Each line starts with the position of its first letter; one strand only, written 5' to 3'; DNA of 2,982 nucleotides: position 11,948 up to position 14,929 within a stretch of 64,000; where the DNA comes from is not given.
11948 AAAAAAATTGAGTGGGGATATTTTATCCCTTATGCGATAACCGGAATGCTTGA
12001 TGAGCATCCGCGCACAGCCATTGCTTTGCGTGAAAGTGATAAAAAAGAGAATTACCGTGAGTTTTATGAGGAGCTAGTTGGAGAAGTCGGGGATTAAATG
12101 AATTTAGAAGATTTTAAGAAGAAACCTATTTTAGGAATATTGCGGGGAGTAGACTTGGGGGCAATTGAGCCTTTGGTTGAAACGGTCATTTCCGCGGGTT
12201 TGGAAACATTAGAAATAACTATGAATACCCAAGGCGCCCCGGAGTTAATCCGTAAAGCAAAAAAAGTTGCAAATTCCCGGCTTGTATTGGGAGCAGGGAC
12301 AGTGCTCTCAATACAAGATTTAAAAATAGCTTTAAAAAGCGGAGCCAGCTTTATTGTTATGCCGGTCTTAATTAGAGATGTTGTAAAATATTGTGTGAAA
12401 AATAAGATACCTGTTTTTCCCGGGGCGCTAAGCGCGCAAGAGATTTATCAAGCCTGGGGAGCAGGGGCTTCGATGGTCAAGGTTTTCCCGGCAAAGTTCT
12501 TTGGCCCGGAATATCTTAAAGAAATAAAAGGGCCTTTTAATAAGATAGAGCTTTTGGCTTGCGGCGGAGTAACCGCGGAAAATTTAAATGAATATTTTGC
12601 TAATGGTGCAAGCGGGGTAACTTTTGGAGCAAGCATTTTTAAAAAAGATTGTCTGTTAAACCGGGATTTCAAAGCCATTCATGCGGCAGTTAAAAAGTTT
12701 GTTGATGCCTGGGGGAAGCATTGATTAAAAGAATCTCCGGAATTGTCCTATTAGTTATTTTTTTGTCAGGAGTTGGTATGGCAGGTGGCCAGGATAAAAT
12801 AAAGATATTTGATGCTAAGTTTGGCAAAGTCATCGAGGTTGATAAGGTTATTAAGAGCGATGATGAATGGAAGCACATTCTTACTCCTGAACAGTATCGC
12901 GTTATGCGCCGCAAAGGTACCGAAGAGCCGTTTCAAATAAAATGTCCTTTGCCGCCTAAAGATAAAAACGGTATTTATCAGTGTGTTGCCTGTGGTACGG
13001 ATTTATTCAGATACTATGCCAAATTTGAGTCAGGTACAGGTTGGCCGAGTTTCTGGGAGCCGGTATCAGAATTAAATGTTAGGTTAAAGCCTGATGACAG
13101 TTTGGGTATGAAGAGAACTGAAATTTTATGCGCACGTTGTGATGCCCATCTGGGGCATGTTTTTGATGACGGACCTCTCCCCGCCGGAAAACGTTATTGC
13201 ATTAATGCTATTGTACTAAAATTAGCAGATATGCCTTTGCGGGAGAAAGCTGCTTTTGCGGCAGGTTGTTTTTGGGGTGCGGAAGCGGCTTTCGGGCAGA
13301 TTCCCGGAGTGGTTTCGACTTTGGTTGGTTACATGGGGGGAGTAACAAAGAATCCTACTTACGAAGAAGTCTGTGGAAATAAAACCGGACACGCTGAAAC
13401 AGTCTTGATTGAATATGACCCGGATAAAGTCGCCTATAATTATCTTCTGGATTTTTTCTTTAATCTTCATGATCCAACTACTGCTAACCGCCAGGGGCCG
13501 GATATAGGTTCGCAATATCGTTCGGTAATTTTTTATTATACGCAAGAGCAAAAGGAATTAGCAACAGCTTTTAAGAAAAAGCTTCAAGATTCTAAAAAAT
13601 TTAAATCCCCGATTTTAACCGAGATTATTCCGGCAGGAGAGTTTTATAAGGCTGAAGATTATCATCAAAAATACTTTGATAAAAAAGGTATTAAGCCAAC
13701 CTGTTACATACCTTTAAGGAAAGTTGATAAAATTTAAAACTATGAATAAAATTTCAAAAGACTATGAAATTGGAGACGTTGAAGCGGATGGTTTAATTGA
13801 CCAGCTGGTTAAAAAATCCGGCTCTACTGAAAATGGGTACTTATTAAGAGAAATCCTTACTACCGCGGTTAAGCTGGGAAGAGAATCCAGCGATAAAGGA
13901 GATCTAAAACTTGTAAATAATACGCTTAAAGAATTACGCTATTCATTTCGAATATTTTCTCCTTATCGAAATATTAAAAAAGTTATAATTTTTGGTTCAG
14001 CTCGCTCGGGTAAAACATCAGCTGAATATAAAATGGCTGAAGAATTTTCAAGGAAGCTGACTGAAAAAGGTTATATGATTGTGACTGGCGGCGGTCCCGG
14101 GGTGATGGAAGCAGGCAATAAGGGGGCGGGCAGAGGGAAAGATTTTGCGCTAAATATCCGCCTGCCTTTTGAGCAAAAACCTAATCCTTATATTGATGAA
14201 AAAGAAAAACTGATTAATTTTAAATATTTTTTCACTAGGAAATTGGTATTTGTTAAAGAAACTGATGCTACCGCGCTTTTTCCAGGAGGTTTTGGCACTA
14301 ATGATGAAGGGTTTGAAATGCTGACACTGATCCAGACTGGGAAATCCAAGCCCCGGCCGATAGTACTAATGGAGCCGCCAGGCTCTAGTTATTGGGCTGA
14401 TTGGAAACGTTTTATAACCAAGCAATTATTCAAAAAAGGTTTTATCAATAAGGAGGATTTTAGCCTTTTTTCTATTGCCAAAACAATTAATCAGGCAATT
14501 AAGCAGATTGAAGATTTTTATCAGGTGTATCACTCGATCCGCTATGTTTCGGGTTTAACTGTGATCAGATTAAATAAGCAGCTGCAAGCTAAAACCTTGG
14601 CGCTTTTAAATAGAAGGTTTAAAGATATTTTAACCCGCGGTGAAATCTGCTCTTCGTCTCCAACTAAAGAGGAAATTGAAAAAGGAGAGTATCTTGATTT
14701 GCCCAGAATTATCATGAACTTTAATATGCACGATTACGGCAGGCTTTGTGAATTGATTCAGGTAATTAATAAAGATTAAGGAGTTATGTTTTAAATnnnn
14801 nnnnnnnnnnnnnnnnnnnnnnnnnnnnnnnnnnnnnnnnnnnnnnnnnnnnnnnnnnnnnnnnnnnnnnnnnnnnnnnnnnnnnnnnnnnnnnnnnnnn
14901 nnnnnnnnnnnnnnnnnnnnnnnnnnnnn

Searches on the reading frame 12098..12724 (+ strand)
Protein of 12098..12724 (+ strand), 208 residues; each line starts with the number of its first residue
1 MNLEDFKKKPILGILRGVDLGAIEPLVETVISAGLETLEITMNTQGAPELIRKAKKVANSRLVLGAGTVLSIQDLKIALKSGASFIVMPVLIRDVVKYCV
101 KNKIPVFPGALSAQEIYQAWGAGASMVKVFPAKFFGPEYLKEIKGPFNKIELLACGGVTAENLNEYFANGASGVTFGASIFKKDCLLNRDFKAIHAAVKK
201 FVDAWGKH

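Call 19: search_protein_families(library=pfam, proteins=[window:12098-12724:+])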
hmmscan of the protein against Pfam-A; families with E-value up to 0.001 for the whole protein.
window:12098-12724:+ (208 aa): 3 families
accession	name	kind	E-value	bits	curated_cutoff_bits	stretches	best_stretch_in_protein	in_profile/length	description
PF01081.25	Aldolase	-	1.3e-38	132.8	27.8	1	6-196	5-195/196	KDPG and KHG aldolase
PF01180.27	DHO_dh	-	5.5e-05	22.9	27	0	100-145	237-285/291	Dihydroorotate dehydrogenase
PF02581.23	TMP-TENI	-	0.00021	21.1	27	0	131-176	133-176/180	Thiamine monophosphate synthase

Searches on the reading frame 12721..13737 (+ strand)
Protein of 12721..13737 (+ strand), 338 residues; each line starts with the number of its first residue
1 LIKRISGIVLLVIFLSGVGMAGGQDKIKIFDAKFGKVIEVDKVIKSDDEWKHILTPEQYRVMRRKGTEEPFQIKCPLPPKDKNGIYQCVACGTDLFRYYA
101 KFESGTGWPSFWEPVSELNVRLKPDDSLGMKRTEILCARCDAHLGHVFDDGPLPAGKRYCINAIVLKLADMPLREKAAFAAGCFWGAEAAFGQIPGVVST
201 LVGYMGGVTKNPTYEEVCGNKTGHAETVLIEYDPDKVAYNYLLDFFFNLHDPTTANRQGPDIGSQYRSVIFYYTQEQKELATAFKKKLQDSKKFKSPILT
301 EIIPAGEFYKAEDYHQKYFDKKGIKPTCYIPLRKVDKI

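Call 19: search_protein_families(library=pfam, proteins=[window:12721-13737:+])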
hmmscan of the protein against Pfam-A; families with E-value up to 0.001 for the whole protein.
window:12721-13737:+ (338 aa): 3 families
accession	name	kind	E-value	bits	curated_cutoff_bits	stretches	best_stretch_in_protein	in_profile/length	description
PF01625.27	PMSR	-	1.1e-63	214.4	23.7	1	176-323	1-148/153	Peptide methionine sulfoxide reductase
PF01641.26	SelR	-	4.1e-44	149.7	24.9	1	54-168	1-114/116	SelR domain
PF24046.1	At4g08330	-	0.00073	20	27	0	130-152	74-96/129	At4g08330 beta-tent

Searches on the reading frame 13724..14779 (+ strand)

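Call 19: search_protein_families(library=pfam, proteins=[window:13724-14779:+])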
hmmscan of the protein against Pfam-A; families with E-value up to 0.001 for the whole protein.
window:13724-14779:+ (351 aa): 2 families
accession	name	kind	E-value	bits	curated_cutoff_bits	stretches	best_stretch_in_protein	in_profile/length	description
PF03641.19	Lysine_decarbox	-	4e-25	88.9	27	1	128-262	1-131/131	Possible lysine decarboxylase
PF18306.6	LDcluster4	-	3.7e-08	33.6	26.3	1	86-195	3-109/151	SLOG cluster4 family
